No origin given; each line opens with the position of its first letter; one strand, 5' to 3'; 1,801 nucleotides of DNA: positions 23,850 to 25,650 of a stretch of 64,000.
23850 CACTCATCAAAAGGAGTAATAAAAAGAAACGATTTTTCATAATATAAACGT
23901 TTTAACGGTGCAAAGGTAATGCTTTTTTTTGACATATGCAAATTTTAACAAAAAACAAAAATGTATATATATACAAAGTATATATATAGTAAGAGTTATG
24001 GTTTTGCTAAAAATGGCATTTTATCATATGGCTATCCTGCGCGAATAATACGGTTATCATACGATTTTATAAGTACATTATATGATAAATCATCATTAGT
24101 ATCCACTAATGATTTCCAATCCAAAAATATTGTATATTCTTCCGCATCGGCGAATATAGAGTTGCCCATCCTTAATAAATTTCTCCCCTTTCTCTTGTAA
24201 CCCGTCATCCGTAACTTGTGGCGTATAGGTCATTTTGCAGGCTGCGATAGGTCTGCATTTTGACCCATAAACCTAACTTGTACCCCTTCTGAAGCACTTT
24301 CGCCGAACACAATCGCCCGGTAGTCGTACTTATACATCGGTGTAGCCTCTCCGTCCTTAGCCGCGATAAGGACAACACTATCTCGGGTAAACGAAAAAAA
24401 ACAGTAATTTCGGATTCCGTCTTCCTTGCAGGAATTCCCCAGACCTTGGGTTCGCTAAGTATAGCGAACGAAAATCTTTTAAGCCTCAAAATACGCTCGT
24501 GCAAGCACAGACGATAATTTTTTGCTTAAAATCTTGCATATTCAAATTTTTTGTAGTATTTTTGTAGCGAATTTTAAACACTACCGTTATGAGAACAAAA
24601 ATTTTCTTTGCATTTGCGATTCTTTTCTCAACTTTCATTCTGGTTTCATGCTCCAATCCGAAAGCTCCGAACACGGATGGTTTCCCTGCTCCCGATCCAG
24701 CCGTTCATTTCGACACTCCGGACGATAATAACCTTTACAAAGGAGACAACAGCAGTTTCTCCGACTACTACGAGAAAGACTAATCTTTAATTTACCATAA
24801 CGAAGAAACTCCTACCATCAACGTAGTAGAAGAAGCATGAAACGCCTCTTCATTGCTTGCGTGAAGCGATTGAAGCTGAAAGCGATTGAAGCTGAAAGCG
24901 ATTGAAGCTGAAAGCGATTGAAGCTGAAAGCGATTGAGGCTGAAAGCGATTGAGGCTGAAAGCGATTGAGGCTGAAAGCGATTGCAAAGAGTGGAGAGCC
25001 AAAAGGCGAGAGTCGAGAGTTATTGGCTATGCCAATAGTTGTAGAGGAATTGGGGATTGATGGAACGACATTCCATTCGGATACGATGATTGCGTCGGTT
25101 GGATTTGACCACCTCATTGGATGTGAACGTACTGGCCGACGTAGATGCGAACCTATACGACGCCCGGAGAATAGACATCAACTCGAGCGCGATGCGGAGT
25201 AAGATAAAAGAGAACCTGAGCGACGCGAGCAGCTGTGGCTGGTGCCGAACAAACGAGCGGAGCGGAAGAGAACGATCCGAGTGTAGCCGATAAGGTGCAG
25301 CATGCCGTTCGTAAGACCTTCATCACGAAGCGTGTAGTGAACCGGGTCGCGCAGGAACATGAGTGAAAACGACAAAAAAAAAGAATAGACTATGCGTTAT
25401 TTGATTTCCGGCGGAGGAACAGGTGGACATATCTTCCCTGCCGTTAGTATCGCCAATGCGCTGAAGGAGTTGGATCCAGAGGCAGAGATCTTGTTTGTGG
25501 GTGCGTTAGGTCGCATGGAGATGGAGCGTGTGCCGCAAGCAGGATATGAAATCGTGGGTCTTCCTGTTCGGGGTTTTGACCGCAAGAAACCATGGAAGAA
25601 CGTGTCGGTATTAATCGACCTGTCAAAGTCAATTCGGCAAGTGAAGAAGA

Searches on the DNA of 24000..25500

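Call 77: search_rna_families(source=window, start=24000, end=25500, threshold=evalue, max_evalue=1)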
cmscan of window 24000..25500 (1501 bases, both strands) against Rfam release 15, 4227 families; matches with E-value up to 1: 0.
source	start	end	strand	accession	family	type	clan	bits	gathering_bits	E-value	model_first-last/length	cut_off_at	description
